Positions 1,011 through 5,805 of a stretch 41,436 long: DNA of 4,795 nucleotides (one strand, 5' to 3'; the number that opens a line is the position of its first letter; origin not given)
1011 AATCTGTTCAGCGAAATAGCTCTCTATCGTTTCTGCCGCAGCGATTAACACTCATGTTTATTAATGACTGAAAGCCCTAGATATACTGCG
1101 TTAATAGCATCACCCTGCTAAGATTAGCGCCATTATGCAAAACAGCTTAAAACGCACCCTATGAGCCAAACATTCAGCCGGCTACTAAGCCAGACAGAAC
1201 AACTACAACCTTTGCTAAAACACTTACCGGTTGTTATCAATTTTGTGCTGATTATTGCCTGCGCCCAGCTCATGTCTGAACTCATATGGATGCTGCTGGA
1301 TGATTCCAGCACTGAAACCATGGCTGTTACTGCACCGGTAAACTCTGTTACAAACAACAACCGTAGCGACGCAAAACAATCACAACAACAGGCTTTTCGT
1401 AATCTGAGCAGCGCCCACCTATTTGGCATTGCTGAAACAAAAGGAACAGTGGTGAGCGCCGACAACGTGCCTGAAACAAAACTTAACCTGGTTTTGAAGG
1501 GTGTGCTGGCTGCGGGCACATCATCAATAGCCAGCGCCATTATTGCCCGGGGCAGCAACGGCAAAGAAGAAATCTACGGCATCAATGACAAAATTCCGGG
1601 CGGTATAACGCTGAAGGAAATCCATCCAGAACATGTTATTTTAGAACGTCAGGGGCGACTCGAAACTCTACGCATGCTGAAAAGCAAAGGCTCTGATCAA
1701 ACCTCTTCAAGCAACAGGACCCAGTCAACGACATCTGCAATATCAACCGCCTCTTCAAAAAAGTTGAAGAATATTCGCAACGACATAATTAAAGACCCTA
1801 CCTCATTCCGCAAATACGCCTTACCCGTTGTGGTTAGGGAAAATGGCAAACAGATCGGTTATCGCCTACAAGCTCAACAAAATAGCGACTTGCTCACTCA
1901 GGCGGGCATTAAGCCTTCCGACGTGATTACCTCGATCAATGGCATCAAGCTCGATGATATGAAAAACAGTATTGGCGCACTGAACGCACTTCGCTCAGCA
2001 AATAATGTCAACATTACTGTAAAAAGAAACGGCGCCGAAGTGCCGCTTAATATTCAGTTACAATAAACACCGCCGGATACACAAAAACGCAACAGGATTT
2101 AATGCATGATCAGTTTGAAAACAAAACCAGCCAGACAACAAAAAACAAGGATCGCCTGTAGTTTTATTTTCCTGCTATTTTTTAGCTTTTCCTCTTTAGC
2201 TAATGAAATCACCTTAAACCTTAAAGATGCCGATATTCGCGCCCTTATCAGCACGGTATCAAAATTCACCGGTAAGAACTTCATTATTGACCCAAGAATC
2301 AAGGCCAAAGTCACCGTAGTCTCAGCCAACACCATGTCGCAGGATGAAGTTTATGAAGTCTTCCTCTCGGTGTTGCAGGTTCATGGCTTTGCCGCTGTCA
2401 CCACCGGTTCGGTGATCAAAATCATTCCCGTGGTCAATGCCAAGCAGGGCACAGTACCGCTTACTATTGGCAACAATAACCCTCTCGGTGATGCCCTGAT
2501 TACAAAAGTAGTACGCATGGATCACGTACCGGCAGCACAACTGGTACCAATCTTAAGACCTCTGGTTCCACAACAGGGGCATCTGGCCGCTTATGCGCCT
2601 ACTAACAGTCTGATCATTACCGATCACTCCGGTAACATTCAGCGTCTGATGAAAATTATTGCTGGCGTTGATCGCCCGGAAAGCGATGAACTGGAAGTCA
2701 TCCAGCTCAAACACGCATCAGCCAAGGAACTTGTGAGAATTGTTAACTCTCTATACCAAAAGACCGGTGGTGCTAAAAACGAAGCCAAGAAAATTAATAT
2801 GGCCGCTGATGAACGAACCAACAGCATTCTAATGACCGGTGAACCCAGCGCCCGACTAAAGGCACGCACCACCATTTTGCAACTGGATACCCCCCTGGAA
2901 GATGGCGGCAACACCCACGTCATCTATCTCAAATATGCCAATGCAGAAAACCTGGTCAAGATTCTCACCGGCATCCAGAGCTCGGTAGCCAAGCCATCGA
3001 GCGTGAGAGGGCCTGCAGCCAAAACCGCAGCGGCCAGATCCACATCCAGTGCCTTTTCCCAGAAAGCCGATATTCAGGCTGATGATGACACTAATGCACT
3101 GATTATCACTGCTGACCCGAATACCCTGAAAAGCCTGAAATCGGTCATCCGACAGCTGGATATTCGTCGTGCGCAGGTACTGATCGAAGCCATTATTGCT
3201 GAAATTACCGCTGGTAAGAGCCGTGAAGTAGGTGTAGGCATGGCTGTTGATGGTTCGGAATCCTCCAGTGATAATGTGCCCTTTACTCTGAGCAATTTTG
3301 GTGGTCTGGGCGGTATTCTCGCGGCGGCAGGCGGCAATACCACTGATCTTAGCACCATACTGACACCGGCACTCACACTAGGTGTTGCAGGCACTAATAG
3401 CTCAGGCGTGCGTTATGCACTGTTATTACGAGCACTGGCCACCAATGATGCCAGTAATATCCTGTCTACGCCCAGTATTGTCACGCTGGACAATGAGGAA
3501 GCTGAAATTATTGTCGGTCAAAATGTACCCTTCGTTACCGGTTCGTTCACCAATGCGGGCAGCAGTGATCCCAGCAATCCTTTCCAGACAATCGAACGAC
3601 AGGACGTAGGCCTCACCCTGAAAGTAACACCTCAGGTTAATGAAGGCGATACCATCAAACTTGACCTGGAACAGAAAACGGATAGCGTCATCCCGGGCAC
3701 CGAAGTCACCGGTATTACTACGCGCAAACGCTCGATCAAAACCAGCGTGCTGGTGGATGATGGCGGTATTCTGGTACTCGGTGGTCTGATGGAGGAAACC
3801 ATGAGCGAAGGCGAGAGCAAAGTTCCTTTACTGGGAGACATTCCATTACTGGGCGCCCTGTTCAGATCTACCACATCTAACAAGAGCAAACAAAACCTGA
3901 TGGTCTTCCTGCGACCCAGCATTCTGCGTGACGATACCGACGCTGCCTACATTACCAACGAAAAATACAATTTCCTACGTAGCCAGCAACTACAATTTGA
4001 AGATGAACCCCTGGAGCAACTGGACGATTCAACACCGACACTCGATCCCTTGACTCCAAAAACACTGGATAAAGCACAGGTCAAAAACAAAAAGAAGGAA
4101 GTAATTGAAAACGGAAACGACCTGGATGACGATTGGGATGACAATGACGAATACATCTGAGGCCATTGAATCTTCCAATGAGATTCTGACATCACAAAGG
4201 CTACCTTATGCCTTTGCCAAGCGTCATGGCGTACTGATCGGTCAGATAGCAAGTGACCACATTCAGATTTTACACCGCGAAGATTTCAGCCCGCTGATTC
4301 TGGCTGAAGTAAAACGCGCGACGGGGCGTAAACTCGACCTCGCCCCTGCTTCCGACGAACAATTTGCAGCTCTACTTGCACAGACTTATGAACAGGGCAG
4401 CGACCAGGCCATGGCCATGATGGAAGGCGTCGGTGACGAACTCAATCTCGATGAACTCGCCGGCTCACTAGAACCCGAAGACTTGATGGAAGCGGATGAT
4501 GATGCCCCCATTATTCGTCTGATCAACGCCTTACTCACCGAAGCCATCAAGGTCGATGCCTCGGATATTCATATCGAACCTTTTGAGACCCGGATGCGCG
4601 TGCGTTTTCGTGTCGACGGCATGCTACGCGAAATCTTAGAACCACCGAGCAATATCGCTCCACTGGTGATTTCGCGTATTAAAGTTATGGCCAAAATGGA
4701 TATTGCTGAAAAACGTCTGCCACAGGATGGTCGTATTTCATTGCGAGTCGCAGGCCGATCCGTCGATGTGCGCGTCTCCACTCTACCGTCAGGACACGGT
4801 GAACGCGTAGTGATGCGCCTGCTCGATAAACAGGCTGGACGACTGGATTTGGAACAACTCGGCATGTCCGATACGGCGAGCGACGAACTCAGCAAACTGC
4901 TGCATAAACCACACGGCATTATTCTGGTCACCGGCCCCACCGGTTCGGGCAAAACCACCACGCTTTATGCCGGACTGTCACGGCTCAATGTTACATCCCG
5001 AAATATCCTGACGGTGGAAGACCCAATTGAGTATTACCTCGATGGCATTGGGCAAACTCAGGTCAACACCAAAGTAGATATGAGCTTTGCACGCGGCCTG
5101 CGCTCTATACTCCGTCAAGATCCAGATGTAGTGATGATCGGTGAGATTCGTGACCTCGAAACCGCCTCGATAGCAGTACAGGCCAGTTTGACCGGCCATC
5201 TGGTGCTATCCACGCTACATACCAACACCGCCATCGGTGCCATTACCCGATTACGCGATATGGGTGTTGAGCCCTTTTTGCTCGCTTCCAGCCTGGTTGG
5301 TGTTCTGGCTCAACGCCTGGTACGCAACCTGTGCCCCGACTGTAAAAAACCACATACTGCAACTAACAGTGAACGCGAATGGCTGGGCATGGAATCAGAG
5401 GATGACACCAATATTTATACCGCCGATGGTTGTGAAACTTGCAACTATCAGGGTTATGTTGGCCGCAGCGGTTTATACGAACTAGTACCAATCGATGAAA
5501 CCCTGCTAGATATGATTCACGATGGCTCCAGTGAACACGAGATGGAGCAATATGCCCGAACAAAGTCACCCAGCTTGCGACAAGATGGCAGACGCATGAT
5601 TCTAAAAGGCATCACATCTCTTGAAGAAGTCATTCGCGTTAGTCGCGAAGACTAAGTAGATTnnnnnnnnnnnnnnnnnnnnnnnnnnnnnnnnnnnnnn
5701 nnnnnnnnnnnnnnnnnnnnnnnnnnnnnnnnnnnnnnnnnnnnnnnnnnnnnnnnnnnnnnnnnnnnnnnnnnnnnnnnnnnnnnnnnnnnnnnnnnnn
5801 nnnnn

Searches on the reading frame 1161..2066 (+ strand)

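Call 25: search_protein_families(library=pfam, proteins=[window:1161-2066:+], max_evalue=0.00001)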
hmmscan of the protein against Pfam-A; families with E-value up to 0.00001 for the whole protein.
window:1161-2066:+ (301 aa): 2 families
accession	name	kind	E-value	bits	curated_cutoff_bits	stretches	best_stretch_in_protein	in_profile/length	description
PF11356.14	T2SSC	-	1.5e-31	109.6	27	1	29-172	2-141/141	Type II secretion system protein C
PF13180.12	PDZ_2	-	3.2e-08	34.2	27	1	246-300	26-80/80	PDZ domain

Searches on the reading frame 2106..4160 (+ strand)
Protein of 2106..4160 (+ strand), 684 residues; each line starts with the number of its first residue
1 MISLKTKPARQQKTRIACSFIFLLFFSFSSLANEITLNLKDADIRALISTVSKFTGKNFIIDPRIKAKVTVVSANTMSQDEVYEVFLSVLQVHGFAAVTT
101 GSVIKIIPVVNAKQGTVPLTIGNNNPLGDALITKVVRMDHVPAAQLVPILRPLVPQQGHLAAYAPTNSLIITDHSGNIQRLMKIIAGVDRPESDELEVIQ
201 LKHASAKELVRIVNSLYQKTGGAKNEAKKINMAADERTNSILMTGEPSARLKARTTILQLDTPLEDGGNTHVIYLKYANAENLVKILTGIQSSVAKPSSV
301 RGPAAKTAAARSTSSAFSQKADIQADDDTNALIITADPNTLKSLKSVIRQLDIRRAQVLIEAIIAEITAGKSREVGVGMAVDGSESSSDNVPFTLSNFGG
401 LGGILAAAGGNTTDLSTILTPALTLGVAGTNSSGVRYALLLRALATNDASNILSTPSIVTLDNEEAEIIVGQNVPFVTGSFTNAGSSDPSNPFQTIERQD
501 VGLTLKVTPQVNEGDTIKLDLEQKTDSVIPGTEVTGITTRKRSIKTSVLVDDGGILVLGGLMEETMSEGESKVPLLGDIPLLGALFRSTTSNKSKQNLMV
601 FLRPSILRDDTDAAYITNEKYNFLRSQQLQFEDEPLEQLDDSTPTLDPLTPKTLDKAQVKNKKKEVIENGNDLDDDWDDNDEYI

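Call 25: search_protein_families(library=pfam, proteins=[window:2106-4160:+], max_evalue=0.00001)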
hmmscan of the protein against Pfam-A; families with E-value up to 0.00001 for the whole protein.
window:2106-4160:+ (684 aa): 3 families
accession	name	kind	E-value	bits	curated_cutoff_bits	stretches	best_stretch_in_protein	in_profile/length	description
PF00263.26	Secretin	-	8.2e-49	165.9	27.5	1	443-608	1-169/169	Bacterial type II and III secretion system protein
PF03958.22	Secretin_N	-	9.3e-44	147.9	28.2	3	270-357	1-69/69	Bacterial type II/III secretion system short domain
PF21305.2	type_II_gspD_N0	-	7.3e-30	103.1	27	1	37-106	1-71/71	GspD-like, N0 domain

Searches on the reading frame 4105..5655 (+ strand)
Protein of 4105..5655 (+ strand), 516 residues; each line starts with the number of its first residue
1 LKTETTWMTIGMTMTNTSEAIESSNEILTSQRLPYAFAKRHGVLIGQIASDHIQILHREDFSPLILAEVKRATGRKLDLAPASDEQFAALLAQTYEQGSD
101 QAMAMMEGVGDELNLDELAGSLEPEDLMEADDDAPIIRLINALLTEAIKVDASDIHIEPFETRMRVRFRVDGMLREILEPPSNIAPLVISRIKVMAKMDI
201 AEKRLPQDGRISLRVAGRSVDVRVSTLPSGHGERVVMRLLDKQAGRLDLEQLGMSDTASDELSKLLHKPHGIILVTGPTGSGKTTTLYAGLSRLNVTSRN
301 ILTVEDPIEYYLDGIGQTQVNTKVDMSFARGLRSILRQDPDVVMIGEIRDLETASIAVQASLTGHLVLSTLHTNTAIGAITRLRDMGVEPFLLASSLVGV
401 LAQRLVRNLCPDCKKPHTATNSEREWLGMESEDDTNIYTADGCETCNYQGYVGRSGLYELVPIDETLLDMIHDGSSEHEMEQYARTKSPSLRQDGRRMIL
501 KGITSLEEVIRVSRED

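Call 25: search_protein_families(library=pfam, proteins=[window:4105-5655:+], max_evalue=0.00001)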
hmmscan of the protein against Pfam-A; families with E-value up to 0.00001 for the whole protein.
window:4105-5655:+ (516 aa): 3 families
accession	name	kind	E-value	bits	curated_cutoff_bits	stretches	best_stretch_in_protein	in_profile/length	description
PF00437.27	T2SSE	-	2e-157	524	24.9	1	129-511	1-370/370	Type II/IV secretion system protein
PF22341.1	GSPE_N1E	-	5.2e-19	68.6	27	1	32-95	1-64/64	GSPII protein E, N1E domain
PF05157.20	MshEN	-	3.8e-06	27.2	23.1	1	28-98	17-87/90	MshEN domain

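Call 71: find_related_loci(query=window:4105-5655:+, collection=genome_contigs, flank=500)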
Query window:4105-5655:+ (516 aa) in genome_contigs; peptide patterns used: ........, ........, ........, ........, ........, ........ (x = any residue, [..] = any of these).
599 stretches matched a pattern (row limit reached: there are more); 591 encode a relative of the query (tblastn E <= 1e-3); the best 80 are kept; 80 distinct loci.
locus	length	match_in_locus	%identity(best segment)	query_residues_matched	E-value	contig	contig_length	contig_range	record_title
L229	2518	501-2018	93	11-516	0e+0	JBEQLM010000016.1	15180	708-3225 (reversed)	MAG: Gammaproteobacteria bacterium isolate Y22TTR21b6p NODE_16_length_15180_cov_2.581673, whole genome shotgun sequence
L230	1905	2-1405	93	49-516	0e+0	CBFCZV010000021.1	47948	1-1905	MAG TPA_asm: uncultured Gammaproteobacteria bacterium isolate SRR26215676_concoct_189 genome assembly, contig: ERZ250734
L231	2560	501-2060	79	5-516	0e+0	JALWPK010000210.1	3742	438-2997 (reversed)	MAG: Gammaproteobacteria bacterium isolate M2_maxbin2_scaf2bin.326 M2_NODE_51084_length_3742_cov_11.538313, whole genome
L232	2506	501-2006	80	15-516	0e+0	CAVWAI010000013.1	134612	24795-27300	MAG: uncultured Gammaproteobacteria bacterium isolate MFD03551.bin.2.48 genome assembly, contig: contig_26313, whole gen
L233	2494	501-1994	81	18-516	0e+0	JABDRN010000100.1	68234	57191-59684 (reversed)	MAG: Gammaproteobacteria bacterium isolate Site_C30 k127_578572, whole genome shotgun sequence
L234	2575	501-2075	77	7-516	0e+0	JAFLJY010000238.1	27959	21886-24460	MAG: Gammaproteobacteria bacterium isolate MC-11 c_000000461870, whole genome shotgun sequence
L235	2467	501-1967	82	28-516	0e+0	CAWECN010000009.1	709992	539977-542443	MAG: uncultured Gammaproteobacteria bacterium isolate MFD03551.bin.1.144 genome assembly, contig: contig_29528, whole ge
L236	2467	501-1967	80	28-516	0e+0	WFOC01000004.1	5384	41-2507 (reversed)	MAG: Gammaproteobacteria bacterium isolate S012_134 k151_106656, whole genome shotgun sequence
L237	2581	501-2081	75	1-516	0e+0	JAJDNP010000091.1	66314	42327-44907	MAG: Gammaproteobacteria bacterium isolate ALSabin.113 k141_4353032, whole genome shotgun sequence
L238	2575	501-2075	77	6-516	0e+0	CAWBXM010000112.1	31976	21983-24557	MAG: uncultured Gammaproteobacteria bacterium isolate MFD03551.bin.2.3 genome assembly, contig: contig_81341, whole geno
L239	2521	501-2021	76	11-516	0e+0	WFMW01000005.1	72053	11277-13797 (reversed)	MAG: Gammaproteobacteria bacterium isolate S010_25 k151_114194, whole genome shotgun sequence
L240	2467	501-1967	78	28-516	0e+0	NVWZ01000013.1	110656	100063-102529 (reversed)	MAG: Thiotrichaceae bacterium isolate NORP24 Contig_source1383C_509, whole genome shotgun sequence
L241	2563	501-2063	76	8-516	0e+0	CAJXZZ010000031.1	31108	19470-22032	MAG TPA_asm: uncultured Gammaproteobacteria bacterium isolate SRR5242447_bin.13_MetaBAT_v2.12.1_MAG genome assembly, con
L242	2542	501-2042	74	1-516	0e+0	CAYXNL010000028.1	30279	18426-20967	MAG TPA_asm: uncultured Thiotrichaceae bacterium isolate SRP128015_co4_30 genome assembly, contig: NODE_315_length_30279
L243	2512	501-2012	73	12-516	0e+0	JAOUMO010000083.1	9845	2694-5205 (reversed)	MAG: Gammaproteobacteria bacterium isolate 8_1_July_SF_Bin40 8_1_July_SF_Bin40_scaffold_3011_c1, whole genome shotgun se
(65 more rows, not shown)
